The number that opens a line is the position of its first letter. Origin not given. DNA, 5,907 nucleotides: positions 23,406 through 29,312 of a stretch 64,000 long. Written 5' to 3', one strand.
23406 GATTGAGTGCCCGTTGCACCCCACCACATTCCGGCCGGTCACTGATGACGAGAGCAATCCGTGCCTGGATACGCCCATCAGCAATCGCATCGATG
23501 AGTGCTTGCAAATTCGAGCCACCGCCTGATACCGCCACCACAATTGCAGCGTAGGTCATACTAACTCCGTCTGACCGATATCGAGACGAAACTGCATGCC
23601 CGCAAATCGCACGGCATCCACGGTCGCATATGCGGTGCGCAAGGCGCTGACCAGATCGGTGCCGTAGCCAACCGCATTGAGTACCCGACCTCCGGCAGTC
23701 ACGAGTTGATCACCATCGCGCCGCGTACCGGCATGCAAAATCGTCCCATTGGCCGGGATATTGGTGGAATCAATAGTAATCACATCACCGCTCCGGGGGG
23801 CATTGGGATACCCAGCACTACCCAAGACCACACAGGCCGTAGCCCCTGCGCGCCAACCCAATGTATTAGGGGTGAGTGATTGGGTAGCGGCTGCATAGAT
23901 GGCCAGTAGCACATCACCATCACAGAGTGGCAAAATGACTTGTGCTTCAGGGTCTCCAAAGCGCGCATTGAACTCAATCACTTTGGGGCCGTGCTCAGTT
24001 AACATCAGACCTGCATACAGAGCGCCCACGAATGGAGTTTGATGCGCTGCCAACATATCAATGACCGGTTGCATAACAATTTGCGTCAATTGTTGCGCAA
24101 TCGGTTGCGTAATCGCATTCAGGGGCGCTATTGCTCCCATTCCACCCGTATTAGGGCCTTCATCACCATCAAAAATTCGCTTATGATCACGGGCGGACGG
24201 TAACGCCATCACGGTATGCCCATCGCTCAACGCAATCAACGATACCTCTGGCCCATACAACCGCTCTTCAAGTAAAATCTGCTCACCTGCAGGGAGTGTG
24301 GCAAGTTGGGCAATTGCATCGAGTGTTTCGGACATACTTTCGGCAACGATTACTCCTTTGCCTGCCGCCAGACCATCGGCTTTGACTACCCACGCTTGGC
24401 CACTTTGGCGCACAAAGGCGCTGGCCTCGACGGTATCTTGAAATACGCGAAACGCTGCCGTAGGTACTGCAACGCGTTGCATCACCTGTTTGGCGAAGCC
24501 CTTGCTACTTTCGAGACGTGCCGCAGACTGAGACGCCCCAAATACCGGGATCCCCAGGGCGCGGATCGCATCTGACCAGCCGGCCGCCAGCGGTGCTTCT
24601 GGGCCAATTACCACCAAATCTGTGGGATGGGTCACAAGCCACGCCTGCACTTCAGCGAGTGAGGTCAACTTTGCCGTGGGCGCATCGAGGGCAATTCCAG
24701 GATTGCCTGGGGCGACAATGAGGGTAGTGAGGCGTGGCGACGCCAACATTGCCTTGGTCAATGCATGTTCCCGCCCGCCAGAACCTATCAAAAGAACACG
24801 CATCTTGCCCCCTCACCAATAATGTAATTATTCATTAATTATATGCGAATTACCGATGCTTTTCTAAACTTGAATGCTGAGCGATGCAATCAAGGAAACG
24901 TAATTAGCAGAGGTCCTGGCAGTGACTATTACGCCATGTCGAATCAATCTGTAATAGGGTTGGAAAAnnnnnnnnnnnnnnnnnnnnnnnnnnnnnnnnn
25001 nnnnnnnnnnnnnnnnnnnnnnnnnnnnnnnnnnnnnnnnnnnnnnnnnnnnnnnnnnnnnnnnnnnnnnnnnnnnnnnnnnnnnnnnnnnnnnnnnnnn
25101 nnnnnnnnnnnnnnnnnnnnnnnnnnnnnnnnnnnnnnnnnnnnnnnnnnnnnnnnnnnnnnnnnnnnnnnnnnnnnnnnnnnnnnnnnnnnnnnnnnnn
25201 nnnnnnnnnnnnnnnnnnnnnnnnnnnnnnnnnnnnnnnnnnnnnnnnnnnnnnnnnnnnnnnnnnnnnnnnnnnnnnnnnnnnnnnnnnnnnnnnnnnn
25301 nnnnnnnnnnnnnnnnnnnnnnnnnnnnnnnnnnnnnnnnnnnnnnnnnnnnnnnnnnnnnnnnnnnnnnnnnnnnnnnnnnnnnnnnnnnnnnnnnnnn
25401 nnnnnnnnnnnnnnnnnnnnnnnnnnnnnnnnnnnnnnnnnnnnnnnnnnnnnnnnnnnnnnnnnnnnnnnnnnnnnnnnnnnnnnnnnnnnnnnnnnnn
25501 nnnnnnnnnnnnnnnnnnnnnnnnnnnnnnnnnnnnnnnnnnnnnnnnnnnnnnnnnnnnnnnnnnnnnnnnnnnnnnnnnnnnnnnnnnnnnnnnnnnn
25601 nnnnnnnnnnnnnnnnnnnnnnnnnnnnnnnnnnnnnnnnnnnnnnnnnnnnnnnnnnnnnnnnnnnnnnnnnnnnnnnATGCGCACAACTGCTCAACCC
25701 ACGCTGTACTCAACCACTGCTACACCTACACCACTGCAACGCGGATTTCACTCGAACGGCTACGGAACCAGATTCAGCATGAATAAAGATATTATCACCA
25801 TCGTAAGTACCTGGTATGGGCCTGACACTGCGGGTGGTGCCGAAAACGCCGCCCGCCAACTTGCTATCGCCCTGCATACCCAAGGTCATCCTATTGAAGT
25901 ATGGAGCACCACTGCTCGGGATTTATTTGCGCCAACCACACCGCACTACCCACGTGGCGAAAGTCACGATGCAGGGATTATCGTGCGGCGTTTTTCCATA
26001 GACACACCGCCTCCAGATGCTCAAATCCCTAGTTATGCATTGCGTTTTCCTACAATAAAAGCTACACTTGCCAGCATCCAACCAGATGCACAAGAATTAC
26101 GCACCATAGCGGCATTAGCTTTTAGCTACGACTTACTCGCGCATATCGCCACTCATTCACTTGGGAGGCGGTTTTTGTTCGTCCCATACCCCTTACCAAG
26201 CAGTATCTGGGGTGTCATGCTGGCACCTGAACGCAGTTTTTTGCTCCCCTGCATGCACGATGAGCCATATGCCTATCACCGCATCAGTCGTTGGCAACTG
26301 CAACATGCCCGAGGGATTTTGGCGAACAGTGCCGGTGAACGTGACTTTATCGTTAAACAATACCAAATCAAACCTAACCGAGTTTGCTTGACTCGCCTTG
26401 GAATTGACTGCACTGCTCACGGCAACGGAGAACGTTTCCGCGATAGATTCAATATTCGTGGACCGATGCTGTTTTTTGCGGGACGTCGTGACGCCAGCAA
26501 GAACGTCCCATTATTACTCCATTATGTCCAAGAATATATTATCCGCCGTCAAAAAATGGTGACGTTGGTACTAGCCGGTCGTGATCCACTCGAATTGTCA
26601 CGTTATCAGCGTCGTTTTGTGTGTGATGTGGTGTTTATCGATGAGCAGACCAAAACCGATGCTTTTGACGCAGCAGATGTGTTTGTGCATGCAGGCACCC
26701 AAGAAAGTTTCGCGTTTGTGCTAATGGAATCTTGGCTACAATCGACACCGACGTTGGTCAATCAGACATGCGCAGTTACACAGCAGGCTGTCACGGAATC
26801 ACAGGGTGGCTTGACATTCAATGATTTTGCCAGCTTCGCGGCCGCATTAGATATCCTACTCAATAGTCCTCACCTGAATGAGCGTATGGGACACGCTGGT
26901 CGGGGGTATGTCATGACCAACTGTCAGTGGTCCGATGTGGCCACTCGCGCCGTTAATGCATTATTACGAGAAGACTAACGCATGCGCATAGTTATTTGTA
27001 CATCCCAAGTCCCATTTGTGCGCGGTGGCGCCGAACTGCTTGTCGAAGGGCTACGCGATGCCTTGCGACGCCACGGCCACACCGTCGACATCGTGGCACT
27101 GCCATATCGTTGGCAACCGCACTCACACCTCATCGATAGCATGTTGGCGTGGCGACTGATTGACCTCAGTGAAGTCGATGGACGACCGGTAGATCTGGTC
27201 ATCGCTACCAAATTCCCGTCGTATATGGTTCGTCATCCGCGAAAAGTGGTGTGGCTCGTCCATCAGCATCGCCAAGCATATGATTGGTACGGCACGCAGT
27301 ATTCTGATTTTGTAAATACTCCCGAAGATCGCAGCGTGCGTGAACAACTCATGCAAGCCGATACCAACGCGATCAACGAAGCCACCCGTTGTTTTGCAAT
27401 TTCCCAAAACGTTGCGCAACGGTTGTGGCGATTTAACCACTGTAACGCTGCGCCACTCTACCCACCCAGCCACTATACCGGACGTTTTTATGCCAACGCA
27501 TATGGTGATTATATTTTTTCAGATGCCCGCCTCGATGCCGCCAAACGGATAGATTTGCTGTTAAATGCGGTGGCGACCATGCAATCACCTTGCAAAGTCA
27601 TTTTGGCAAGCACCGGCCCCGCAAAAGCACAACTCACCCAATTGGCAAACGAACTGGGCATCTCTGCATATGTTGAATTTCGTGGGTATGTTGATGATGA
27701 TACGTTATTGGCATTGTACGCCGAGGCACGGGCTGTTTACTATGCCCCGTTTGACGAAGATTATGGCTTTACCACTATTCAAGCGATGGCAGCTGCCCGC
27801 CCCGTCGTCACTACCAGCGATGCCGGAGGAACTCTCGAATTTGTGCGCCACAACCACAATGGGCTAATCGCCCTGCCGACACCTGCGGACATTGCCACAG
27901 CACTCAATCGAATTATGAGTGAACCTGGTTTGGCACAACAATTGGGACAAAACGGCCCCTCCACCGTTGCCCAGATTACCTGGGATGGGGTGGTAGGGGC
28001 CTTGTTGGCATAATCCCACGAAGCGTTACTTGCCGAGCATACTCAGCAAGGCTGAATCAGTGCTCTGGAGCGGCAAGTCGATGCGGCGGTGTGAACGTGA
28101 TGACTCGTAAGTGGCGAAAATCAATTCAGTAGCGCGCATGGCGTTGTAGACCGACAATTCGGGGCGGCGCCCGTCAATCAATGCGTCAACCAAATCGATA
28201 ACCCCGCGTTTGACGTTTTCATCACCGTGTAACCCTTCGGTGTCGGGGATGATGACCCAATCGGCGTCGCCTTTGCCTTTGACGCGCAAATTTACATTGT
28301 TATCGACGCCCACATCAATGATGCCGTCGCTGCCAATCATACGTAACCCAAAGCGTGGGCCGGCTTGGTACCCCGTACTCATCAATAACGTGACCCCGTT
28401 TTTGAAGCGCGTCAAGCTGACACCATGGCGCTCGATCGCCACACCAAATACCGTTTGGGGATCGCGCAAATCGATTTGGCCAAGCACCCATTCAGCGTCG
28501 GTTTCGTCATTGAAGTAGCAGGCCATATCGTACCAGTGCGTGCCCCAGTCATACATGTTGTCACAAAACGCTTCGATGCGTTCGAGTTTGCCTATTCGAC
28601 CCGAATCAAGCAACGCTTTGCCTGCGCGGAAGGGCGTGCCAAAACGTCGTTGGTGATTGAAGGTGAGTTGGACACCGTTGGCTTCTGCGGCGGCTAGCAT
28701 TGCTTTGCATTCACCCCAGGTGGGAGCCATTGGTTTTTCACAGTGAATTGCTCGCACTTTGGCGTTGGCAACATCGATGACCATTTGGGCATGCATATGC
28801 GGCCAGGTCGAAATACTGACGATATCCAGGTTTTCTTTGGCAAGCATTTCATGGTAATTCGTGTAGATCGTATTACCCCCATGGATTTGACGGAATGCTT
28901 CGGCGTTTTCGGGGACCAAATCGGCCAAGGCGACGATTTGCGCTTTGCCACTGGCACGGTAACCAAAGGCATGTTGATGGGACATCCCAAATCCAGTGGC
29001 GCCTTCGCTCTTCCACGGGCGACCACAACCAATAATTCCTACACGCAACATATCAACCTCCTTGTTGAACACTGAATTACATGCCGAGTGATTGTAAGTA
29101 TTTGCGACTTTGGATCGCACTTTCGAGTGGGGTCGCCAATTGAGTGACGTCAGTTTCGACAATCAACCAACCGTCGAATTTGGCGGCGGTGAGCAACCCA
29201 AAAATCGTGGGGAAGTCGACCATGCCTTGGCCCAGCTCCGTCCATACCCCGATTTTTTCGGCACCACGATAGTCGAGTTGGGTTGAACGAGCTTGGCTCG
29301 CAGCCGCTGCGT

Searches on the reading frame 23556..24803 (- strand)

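Call 96: search_protein_families(library=pfam, proteins=[window:23556-24803:-], max_evalue=0.00001)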
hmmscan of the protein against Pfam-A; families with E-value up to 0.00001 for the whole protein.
window:23556-24803:- (415 aa): 3 families
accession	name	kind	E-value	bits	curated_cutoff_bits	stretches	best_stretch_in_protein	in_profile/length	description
PF01071.24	GARS_A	-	7e-69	232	27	1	99-287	1-194/194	Phosphoribosylglycinamide synthetase, ATP-grasp (A) domain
PF02844.21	GARS_N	-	1.2e-28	100.2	29.5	1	1-98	1-100/100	Phosphoribosylglycinamide synthetase, N domain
PF02843.22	GARS_C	-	1.8e-25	89.5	34.8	1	323-411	2-91/92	Phosphoribosylglycinamide synthetase, C domain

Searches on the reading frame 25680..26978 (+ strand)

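Call 53: search_protein_families(library=pfam, proteins=[window:25680-26978:+], max_evalue=0.00001)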
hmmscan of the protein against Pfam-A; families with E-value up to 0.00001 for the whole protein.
window:25680-26978:+ (432 aa): 4 families
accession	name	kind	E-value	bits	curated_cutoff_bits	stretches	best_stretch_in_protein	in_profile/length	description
PF13692.12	Glyco_trans_1_4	-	1.2e-11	45.5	27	1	262-395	2-141/142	Glycosyl transferases group 1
PF00534.26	Glycos_transf_1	-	1.4e-11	44.7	26.4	1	258-408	12-170/172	Glycosyl transferases group 1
PF13439.12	Glyco_transf_4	-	1.2e-10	42.1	28.5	1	52-244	2-168/170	Glycosyltransferase Family 4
PF13579.12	Glyco_trans_4_4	-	2.9e-08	34.7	29.7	1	52-240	1-157/158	Glycosyl transferase 4-like domain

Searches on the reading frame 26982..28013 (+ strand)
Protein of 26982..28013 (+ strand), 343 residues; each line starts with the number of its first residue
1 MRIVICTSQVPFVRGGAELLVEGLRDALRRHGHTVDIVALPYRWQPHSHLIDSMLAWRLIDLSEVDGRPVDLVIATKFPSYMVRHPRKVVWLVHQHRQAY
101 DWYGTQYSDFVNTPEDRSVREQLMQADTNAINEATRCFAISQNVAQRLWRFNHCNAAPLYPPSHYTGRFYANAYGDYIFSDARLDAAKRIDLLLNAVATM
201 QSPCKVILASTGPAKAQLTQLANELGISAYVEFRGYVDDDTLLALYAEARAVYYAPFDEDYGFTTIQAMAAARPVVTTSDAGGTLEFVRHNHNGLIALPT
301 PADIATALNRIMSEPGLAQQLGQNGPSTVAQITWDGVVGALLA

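Call 53: search_protein_families(library=pfam, proteins=[window:26982-28013:+], max_evalue=0.00001)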
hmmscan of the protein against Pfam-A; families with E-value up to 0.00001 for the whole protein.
window:26982-28013:+ (343 aa): 2 families
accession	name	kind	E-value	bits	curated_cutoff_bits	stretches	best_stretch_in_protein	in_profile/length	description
PF00534.26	Glycos_transf_1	-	1.1e-23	84.1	26.4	1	177-326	17-170/172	Glycosyl transferases group 1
PF13692.12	Glyco_trans_1_4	-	6.7e-21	75.5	27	1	182-313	8-141/142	Glycosyl transferases group 1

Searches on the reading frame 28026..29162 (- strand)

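Call 96: search_protein_families(library=pfam, proteins=[window:28026-29162:-], max_evalue=0.00001)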
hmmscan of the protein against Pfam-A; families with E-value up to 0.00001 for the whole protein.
window:28026-29162:- (378 aa): 2 families
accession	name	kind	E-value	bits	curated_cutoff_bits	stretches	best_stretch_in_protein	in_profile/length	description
PF01408.29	GFO_IDH_MocA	-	6.9e-21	75.6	24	1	39-170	1-120/120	Oxidoreductase family, NAD-binding Rossmann fold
PF22725.1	GFO_IDH_MocA_C3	-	2.9e-07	31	27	0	203-282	46-123/124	GFO/IDH/MocA C-terminal domain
